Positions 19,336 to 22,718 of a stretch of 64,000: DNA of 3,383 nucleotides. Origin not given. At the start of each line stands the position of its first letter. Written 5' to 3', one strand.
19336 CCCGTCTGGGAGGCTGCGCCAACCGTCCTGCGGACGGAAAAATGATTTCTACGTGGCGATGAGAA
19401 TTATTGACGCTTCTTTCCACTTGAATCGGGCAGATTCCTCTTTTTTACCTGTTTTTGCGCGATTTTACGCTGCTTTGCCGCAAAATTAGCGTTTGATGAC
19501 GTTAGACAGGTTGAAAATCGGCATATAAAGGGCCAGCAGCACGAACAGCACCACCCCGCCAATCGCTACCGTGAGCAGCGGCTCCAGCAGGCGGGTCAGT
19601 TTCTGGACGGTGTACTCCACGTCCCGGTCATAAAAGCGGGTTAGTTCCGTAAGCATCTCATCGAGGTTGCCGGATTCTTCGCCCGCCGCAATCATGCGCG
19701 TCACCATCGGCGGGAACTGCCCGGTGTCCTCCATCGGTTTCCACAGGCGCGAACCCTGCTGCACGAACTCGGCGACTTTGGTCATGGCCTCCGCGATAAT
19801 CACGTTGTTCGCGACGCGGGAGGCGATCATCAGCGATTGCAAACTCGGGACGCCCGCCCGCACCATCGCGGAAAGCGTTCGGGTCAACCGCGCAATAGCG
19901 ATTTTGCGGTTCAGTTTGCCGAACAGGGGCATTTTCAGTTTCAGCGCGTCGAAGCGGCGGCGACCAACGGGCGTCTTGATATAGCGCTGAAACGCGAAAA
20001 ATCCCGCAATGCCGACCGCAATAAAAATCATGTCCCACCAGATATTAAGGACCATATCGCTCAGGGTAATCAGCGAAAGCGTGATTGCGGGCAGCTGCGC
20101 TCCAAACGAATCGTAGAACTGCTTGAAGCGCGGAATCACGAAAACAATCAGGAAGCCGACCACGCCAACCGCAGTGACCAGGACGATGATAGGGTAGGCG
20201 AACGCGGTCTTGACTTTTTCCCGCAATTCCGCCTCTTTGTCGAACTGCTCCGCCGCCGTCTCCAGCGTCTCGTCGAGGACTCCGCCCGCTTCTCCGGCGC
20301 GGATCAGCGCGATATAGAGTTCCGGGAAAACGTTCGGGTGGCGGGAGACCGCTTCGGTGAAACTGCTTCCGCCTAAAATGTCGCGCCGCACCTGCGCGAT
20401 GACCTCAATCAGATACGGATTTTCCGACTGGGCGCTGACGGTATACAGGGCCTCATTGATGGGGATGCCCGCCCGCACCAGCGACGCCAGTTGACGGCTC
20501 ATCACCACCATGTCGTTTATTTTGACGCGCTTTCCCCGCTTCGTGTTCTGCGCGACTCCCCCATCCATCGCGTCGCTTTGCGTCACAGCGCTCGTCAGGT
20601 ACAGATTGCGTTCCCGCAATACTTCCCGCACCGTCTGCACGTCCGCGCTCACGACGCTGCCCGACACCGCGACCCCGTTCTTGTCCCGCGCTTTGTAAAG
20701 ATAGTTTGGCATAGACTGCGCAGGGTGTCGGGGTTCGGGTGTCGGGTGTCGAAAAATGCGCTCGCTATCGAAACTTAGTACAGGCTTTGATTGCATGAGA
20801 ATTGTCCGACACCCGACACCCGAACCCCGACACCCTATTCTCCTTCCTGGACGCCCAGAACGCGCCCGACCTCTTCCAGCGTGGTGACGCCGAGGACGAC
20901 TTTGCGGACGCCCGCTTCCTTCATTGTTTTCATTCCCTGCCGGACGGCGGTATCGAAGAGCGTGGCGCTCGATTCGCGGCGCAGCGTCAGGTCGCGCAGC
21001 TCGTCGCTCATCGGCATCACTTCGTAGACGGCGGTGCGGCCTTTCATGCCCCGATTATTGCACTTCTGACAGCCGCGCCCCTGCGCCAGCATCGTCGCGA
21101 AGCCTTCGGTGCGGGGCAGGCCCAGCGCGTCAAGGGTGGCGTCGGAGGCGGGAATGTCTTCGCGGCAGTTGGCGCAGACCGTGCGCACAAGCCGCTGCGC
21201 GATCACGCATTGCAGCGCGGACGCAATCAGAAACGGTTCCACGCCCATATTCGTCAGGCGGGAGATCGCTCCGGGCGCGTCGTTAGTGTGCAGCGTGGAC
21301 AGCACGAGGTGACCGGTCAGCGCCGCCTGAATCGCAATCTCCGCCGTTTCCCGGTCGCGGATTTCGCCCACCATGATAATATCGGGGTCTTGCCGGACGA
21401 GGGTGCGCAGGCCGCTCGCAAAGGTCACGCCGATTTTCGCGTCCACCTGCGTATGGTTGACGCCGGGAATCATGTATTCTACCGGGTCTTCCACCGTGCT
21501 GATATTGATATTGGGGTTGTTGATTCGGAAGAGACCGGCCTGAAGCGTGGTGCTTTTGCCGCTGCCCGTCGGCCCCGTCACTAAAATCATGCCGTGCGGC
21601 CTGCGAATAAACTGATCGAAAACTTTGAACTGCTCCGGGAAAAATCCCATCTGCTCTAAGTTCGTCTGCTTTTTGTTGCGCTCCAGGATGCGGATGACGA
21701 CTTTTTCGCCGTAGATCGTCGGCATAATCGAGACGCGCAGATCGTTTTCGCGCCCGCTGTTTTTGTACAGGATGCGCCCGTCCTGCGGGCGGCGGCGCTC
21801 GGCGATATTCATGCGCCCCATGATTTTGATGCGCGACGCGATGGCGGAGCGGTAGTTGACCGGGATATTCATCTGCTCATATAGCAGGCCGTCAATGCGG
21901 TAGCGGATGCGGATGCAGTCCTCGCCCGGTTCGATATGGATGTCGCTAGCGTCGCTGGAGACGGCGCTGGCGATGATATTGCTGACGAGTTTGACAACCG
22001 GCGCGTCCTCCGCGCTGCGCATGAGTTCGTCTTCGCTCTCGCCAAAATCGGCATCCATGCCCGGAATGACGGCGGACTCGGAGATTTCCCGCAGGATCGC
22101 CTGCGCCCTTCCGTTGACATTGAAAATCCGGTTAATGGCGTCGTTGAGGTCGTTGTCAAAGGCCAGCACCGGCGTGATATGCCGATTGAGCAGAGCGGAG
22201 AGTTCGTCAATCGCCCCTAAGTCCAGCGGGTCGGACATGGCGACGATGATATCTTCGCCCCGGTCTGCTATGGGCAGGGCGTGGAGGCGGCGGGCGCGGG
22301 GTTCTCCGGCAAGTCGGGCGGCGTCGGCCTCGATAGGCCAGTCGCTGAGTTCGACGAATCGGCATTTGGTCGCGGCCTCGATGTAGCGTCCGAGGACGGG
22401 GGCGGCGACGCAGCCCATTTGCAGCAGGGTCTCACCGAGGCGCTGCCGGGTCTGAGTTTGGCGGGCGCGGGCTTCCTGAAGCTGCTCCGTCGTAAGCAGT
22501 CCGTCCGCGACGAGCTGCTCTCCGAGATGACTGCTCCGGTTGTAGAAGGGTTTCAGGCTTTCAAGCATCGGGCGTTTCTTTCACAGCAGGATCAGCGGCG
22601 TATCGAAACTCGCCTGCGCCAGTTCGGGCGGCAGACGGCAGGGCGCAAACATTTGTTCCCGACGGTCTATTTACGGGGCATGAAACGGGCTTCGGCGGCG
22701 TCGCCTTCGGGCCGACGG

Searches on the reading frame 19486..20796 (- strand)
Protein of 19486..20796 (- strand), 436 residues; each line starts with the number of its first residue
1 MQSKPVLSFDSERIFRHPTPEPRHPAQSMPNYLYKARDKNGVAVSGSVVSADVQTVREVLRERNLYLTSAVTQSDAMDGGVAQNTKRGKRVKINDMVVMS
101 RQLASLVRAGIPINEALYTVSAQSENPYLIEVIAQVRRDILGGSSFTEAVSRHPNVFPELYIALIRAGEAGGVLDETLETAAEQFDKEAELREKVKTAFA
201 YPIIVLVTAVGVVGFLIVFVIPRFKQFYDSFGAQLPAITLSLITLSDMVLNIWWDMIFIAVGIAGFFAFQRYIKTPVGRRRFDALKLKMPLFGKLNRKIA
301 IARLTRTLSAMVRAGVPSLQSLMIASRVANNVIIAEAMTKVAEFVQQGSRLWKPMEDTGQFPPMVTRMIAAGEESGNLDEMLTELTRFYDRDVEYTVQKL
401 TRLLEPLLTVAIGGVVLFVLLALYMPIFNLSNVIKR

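Call 50: search_protein_families(library=pfam, proteins=[window:19486-20796:-], max_evalue=0.00001)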
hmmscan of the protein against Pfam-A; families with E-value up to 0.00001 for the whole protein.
window:19486-20796:- (436 aa): 1 family
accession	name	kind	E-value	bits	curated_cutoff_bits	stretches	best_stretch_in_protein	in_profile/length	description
PF00482.28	T2SSF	-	1.2e-66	222.8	25.2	2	100-222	2-125/125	Type II secretion system (T2SS), protein F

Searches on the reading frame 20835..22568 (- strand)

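Call 50: search_protein_families(library=pfam, proteins=[window:20835-22568:-], max_evalue=0.00001)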
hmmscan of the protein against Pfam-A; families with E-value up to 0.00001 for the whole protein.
window:20835-22568:- (577 aa): 2 families
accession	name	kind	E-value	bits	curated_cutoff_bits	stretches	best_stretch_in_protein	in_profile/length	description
PF00437.27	T2SSE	-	2.1e-135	451.6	24.9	1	186-568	3-369/370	Type II/IV secretion system protein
PF05157.20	MshEN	-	4.5e-18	65.5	23.1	1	70-150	4-85/90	MshEN domain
